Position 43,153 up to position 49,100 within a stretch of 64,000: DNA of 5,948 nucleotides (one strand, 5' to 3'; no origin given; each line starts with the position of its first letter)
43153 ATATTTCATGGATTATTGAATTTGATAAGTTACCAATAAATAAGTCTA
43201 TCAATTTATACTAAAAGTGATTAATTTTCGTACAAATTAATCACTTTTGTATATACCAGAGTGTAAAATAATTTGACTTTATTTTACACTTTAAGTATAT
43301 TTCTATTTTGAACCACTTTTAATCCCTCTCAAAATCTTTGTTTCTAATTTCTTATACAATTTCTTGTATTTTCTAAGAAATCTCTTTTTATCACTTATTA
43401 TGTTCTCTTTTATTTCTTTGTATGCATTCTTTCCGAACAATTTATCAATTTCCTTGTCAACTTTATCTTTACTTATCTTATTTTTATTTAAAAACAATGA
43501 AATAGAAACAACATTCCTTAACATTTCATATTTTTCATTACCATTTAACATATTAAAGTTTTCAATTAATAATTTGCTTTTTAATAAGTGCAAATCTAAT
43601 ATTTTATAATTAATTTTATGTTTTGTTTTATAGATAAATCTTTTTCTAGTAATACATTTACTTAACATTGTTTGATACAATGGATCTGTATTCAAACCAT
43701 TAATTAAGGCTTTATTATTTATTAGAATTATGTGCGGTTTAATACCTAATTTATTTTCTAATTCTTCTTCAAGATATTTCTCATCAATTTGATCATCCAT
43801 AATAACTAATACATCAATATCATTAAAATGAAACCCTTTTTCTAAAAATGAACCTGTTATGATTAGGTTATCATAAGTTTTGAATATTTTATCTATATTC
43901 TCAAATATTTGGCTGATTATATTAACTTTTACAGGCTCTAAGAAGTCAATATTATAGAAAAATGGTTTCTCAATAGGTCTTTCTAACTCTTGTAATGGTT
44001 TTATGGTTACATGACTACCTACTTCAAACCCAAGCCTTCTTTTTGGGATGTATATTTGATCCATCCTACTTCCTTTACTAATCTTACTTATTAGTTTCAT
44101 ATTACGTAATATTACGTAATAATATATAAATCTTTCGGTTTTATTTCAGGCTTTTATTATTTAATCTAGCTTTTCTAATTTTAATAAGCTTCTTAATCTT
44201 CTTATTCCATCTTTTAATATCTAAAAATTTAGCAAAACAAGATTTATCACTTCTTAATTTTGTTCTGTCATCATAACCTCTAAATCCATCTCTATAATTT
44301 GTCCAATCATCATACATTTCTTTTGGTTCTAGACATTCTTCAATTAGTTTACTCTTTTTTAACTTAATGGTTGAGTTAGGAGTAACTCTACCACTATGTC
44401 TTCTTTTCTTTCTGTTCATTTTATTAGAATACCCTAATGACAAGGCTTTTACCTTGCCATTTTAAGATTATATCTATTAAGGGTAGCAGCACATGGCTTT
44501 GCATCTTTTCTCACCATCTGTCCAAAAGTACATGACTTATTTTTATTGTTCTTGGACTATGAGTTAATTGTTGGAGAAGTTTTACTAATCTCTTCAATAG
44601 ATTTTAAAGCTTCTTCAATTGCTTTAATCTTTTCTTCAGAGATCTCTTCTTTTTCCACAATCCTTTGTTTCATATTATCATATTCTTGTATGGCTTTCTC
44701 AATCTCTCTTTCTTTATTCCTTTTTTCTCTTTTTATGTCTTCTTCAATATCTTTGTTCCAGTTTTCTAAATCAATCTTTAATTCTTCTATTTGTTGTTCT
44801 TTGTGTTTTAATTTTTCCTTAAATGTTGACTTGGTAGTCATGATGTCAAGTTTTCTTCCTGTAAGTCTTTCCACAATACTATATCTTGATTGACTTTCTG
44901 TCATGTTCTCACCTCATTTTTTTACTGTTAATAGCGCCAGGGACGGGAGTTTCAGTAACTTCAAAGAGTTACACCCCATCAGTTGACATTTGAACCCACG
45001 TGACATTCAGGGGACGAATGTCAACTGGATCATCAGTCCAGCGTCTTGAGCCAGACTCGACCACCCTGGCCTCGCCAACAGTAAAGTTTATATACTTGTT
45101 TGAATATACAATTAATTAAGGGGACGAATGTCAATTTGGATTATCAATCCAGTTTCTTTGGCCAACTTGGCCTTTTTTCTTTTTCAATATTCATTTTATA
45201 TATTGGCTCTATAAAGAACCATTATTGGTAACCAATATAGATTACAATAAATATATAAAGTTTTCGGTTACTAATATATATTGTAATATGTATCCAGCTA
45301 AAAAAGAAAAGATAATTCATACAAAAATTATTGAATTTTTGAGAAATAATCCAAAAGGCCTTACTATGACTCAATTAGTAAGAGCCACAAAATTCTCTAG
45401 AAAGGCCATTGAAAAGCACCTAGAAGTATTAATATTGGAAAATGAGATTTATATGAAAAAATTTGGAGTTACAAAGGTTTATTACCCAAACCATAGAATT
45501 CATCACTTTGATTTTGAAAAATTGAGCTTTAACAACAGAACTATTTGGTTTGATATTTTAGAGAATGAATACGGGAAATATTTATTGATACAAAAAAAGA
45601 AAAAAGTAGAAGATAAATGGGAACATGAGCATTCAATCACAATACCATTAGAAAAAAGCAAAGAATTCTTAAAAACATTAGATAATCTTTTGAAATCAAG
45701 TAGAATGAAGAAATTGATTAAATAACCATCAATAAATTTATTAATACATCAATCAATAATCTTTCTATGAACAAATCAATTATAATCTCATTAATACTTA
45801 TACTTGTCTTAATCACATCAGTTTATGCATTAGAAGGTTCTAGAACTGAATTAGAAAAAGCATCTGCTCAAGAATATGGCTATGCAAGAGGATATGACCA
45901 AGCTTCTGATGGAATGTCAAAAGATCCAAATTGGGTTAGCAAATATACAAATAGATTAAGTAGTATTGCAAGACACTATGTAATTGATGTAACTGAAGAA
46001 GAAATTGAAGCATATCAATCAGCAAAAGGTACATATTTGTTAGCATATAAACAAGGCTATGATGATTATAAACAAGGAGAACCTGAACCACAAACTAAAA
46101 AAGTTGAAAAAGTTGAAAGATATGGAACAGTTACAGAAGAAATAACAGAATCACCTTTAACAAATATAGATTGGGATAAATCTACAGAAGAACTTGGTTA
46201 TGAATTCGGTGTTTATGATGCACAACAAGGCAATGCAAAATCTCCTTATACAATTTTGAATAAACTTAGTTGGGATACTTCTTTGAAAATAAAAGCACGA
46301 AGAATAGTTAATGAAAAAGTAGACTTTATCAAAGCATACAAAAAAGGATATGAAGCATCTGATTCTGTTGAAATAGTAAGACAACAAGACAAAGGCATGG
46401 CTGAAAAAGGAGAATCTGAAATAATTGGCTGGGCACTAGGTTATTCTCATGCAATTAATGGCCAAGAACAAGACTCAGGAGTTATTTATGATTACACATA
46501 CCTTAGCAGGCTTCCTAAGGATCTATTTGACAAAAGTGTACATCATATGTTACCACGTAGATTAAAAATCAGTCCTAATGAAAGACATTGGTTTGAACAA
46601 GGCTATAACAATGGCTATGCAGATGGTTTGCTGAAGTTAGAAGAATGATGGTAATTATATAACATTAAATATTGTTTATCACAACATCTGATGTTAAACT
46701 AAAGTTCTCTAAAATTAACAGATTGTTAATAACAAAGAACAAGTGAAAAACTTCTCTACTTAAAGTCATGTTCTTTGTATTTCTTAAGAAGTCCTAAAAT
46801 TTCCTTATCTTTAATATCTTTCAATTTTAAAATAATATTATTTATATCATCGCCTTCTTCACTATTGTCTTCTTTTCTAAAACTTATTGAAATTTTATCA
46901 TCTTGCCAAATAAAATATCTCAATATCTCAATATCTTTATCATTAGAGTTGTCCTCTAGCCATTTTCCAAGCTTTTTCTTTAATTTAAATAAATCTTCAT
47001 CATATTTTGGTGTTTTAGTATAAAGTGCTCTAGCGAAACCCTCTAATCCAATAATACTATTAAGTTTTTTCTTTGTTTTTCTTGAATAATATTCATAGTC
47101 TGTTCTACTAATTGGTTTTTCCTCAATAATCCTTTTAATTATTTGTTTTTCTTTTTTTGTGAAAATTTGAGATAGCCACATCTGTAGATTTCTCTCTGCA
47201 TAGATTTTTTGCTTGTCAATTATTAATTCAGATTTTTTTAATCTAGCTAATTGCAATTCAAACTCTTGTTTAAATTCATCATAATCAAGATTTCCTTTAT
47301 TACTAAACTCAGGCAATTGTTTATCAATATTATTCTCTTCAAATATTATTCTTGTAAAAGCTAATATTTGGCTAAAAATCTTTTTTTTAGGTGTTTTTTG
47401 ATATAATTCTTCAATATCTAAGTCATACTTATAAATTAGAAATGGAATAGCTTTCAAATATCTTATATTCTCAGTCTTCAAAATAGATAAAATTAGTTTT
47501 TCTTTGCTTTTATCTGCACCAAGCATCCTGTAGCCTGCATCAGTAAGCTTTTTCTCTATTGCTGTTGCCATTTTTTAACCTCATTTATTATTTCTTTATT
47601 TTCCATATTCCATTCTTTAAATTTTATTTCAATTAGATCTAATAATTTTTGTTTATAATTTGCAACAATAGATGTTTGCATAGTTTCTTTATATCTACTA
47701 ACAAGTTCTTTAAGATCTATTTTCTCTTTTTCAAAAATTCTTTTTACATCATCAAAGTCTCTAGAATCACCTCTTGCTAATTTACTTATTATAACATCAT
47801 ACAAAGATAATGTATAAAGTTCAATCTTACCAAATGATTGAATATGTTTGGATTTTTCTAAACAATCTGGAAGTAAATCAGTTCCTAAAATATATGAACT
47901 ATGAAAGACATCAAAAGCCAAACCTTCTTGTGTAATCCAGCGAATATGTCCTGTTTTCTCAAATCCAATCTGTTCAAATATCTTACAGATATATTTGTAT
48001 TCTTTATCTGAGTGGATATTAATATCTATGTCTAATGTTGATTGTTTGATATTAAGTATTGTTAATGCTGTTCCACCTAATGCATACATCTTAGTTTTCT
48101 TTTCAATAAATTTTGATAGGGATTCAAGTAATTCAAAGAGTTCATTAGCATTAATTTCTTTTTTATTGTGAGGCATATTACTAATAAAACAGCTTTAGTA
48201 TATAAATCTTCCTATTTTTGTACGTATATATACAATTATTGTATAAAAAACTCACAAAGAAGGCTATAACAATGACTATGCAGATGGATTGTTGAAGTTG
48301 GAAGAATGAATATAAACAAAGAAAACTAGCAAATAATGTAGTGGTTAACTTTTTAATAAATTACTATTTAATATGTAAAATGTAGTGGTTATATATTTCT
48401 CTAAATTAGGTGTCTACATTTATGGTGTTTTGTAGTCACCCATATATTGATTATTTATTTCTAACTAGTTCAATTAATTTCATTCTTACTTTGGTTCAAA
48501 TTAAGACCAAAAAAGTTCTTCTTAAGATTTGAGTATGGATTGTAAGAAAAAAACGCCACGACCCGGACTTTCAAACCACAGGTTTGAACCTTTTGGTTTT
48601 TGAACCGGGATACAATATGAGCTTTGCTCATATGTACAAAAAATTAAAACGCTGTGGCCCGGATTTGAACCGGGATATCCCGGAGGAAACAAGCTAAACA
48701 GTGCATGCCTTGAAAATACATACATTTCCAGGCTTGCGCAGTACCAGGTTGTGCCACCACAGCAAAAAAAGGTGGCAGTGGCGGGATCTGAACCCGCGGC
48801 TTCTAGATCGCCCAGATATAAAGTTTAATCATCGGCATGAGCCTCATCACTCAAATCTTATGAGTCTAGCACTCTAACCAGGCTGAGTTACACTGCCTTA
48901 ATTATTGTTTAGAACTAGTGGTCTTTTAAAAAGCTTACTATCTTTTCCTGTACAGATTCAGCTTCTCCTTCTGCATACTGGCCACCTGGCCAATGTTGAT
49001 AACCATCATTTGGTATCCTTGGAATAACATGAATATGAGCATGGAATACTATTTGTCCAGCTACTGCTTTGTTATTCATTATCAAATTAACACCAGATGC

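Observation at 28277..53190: Recurrent 15-nt perfect hairpin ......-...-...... at three loci, once with a start codon in its loop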

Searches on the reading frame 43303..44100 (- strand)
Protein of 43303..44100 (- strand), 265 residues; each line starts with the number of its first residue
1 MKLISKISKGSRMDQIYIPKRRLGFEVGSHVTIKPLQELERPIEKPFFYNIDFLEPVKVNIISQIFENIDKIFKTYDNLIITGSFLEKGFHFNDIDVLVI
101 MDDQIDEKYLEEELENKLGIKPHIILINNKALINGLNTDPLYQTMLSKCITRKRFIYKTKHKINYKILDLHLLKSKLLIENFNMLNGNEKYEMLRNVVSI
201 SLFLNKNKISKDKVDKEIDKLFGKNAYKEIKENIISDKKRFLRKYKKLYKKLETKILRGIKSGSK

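Call 60: search_protein_families(library=pfam, proteins=[window:43303-44100:-], max_evalue=0.01)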
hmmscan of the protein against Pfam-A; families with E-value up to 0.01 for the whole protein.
window:43303-44100:- (265 aa): 3 families
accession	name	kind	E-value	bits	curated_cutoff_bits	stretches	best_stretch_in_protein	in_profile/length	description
PF22014.2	DUF6932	-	0.0012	19.7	27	1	67-113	43-91/142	Family of unknown function (DUF6932)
PF18765.7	Polbeta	-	0.0024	18.5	26.9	1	67-159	1-90/93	Polymerase beta, Nucleotidyltransferase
PF01909.29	NTP_transf_2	-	0.0073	17.1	21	1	64-128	3-75/93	Nucleotidyltransferase domain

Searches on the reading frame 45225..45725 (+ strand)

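Call 60: search_protein_families(library=pfam, proteins=[window:45225-45725:+], max_evalue=0.01)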
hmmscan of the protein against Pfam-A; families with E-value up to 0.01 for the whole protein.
window:45225-45725:+ (166 aa): 8 families
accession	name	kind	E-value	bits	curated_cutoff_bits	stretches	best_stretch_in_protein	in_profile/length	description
PF04845.19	PurA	-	5.7e-05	23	25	1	78-156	145-216/219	PurA ssDNA and RNA-binding protein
PF08279.18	HTH_11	-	0.00023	21.4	25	1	33-69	3-39/55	HTH domain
PF01022.26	HTH_5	-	0.0019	18.5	22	1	34-69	6-39/47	Bacterial regulatory protein, arsR family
PF07106.19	TBPIP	-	0.0046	17.3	22.8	1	56-87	29-60/62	TBPIP/Hop2 winged helix domain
PF13412.12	HTH_24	-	0.0047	16.9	21.9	1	31-70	4-42/48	Winged helix-turn-helix DNA-binding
PF21212.3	Dimerisation2-like_dom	-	0.0069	17.2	27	0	31-67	21-57/72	Dimerisation2-like domain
PF09823.15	DUF2357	-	0.0072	16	23.3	0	104-157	156-211/251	Domain of unknown function (DUF2357)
PF12802.13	MarR_2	-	0.0088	16.6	27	0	35-70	10-45/61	MarR family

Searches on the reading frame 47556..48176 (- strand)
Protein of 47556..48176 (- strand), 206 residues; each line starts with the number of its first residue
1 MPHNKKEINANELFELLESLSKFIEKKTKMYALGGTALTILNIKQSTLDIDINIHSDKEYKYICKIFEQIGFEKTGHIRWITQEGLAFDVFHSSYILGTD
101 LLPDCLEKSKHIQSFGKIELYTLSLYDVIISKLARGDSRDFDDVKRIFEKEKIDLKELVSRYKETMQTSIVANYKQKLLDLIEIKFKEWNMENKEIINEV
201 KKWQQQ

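Call 60: search_protein_families(library=pfam, proteins=[window:47556-48176:-], max_evalue=0.01)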
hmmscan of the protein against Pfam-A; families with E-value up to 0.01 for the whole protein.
window:47556-48176:- (206 aa): 1 family
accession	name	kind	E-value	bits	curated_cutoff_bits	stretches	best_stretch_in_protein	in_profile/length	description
PF19502.5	DUF6036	-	4.3e-14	53.1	23.6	1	12-192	2-162/164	Nucleotidyltransferase of unknown function (DUF6036)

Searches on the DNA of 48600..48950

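Call 67: search_rna_families(source=window, start=48600, end=48950, threshold=gathering, show_alignments=2)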
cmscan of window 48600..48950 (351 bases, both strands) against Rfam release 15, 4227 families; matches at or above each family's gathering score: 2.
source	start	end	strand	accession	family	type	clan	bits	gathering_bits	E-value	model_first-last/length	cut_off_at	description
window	48773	48897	-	RF00005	tRNA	Gene; tRNA;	CL00001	54.6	29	3e-11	1-71/71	no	tRNA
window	48650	48763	-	RF00005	tRNA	Gene; tRNA;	CL00001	41.1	29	1.5e-07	1-71/71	no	tRNA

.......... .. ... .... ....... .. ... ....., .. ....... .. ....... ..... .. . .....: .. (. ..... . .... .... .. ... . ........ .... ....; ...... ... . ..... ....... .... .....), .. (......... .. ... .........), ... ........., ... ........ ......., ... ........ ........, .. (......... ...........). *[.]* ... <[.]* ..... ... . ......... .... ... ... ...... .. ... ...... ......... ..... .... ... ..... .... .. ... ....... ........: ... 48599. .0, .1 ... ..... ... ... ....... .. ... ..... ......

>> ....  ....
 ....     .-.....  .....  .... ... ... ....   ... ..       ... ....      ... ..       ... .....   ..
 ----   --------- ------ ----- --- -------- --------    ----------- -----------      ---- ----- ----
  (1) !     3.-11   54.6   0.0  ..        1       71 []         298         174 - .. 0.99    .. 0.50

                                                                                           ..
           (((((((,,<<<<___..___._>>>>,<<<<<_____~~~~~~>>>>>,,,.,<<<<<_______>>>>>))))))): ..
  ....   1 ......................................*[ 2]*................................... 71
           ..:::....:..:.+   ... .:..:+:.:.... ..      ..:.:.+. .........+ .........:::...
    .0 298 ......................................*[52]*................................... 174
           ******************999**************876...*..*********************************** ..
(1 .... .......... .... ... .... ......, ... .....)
